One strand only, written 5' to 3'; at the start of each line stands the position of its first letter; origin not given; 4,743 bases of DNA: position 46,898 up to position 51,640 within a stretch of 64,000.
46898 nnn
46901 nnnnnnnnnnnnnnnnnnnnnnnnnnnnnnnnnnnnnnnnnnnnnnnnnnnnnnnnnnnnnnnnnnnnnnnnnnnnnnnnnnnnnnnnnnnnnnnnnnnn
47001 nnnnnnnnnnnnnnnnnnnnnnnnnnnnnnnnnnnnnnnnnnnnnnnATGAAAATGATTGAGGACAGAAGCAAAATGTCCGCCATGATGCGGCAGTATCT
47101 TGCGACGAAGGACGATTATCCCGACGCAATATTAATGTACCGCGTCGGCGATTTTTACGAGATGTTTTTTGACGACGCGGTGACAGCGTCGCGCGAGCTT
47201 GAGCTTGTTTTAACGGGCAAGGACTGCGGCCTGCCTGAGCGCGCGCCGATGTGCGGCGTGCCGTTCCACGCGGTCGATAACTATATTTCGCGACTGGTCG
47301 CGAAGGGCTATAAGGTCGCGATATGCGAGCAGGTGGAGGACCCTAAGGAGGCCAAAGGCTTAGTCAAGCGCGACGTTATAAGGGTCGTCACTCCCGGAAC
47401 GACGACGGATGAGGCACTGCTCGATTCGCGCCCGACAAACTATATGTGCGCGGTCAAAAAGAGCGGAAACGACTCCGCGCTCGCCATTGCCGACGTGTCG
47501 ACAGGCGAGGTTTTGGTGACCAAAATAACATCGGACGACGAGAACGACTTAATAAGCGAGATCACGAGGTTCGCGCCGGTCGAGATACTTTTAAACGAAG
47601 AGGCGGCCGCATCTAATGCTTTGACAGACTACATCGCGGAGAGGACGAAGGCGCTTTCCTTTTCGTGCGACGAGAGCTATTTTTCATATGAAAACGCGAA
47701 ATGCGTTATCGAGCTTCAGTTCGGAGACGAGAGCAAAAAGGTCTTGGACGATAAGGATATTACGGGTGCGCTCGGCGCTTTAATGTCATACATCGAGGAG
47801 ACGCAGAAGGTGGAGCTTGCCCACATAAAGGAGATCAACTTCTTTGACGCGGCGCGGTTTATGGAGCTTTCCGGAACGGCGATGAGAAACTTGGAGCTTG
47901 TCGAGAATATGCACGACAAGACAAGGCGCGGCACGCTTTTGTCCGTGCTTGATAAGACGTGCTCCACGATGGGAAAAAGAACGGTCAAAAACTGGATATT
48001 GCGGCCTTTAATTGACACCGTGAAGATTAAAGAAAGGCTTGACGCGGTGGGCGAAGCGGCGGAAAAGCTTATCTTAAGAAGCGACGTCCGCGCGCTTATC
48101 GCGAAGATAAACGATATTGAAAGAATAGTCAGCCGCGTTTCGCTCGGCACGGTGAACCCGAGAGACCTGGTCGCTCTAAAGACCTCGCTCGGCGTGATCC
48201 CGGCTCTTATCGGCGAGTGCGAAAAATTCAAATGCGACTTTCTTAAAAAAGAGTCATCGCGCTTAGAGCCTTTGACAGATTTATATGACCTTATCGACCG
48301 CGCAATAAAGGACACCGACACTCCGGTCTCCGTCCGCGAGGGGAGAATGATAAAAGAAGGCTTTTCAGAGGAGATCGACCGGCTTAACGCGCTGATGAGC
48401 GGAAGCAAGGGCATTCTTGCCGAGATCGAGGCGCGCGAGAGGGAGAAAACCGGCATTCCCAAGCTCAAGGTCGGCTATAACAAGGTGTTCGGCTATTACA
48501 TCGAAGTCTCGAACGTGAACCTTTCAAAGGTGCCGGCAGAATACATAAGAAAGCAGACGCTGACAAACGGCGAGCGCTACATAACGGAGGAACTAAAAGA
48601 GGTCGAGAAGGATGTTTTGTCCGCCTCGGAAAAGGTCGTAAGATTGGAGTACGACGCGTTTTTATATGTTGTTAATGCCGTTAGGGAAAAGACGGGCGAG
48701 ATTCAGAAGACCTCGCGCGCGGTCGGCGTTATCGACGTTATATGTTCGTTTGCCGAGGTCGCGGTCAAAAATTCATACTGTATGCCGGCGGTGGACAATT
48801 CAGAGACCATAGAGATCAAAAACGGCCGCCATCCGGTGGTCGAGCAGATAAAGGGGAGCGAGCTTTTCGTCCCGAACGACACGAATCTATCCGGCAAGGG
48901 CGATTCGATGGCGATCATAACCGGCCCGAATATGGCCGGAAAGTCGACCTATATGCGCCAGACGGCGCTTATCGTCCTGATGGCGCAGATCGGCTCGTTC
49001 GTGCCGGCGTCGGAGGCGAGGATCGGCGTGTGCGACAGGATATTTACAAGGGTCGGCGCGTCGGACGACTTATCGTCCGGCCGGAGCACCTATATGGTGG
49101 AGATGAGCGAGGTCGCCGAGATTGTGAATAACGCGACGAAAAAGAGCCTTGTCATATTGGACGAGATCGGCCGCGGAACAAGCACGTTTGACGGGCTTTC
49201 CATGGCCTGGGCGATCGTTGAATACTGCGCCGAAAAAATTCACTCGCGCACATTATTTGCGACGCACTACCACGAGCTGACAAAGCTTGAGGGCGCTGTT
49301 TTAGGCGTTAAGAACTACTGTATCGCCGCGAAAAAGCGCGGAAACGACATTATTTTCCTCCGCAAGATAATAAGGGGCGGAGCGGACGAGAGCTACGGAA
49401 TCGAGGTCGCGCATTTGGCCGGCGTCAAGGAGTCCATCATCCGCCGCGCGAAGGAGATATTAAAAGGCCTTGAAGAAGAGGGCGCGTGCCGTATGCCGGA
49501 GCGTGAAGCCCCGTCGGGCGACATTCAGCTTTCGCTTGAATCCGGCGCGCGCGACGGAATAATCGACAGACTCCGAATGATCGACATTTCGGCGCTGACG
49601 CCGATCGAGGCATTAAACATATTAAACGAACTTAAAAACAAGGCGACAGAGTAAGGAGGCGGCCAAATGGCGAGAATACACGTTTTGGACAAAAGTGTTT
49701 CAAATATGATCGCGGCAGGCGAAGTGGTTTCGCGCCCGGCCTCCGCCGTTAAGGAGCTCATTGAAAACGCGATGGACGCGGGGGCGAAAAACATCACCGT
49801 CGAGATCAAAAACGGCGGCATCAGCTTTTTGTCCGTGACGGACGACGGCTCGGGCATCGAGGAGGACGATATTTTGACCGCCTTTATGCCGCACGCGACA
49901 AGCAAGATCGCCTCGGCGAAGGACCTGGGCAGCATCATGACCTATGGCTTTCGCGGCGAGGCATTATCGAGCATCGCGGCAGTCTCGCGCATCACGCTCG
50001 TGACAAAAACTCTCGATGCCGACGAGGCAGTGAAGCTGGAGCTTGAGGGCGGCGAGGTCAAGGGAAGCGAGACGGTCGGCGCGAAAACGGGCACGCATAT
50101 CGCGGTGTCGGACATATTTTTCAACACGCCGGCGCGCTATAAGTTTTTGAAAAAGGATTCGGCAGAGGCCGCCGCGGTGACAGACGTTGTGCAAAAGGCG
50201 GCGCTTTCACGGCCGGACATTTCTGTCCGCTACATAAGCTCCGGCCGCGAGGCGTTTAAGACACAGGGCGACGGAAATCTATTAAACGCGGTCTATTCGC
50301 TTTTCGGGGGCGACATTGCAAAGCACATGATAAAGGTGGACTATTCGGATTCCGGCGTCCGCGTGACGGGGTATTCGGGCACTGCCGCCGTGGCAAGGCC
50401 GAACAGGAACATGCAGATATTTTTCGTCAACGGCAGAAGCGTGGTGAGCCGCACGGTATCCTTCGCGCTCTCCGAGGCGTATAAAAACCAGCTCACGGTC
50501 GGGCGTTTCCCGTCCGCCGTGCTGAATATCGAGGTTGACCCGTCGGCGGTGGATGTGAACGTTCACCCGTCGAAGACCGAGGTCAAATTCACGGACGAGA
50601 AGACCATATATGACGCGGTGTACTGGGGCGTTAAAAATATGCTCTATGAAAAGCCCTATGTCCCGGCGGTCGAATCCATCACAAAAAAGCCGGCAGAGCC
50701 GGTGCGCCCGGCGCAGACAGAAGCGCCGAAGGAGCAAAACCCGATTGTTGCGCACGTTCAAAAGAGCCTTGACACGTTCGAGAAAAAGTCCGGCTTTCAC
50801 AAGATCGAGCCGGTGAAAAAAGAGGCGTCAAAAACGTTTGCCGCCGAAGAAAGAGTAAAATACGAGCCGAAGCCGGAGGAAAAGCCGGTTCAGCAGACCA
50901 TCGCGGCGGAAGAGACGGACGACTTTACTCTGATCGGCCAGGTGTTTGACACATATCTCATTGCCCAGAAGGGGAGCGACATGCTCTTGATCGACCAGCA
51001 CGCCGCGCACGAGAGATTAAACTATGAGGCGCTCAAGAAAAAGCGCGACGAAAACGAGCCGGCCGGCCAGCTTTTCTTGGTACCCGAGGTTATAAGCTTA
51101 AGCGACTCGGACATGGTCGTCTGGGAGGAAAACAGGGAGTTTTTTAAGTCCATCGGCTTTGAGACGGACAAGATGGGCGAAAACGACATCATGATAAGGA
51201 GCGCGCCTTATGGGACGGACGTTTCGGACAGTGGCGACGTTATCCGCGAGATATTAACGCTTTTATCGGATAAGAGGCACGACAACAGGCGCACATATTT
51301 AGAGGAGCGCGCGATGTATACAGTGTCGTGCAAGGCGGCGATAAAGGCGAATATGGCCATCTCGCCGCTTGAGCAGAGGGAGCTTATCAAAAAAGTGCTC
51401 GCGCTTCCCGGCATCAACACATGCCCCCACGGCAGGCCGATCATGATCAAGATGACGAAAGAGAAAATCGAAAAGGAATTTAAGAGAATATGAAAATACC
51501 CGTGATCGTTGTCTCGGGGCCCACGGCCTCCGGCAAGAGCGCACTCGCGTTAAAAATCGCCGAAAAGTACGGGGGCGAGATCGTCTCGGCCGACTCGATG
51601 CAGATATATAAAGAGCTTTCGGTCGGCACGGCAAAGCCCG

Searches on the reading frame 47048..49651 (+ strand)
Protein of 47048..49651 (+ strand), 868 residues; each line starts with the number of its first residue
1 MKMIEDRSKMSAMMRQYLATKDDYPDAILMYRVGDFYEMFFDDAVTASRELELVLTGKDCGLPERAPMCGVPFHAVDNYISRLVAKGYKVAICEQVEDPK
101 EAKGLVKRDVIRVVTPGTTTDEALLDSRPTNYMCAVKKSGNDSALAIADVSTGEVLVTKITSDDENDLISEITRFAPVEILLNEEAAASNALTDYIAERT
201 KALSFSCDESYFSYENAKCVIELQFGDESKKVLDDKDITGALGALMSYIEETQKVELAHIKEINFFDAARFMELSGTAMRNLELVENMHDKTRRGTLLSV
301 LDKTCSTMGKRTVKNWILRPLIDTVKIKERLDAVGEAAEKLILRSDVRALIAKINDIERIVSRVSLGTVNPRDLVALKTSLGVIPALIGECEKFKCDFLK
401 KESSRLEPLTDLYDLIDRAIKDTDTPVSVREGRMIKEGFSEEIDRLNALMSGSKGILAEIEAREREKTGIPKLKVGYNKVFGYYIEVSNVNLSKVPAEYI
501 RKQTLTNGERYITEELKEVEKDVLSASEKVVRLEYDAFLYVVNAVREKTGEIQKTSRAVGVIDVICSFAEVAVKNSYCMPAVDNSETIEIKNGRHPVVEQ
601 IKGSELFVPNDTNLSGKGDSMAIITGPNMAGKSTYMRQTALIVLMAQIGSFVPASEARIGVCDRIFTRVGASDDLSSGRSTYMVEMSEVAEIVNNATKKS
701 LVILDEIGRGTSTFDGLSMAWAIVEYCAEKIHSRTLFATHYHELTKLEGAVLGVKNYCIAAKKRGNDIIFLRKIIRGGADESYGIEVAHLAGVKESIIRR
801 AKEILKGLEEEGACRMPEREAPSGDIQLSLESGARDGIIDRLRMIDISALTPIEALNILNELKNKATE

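Call 73: search_protein_families(library=pfam, proteins=[window:47048-49651:+], max_evalue=0.00001)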
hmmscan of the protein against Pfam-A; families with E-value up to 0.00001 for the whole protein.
window:47048-49651:+ (868 aa): 5 families
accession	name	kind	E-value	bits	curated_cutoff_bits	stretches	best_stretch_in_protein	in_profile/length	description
PF00488.27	MutS_V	-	1.2e-84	283.5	30.2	1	623-809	2-188/188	MutS domain V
PF05192.23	MutS_III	-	1.3e-46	159.8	34.1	1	278-569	2-194/194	MutS domain III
PF01624.25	MutS_I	-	1.8e-44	151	20.6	1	12-122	2-112/113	MutS domain I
PF05190.23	MutS_IV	-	1.2e-28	99.7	22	1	438-528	1-91/92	MutS family domain IV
PF05188.22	MutS_II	-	3.8e-20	73.1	25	1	131-261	1-133/133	MutS domain II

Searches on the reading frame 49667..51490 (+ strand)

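Call 73: search_protein_families(library=pfam, proteins=[window:49667-51490:+], max_evalue=0.00001)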
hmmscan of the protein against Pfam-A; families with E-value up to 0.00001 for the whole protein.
window:49667-51490:+ (608 aa): 4 families
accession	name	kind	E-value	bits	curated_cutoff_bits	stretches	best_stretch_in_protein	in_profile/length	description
PF08676.16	MutL_C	-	1.8e-36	125.4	25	1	423-562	1-139/142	MutL C terminal dimerisation domain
PF01119.25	DNA_mis_repair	-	1.1e-35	122.3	26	1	210-326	2-118/119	DNA mismatch repair protein, C-terminal domain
PF13589.12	HATPase_c_3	-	8e-14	52.3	25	1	24-128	3-107/137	Histidine kinase-, DNA gyrase B-, and HSP90-like ATPase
PF02518.31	HATPase_c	-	8.6e-07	29.8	26.4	1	23-78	5-63/111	Histidine kinase-, DNA gyrase B-, and HSP90-like ATPase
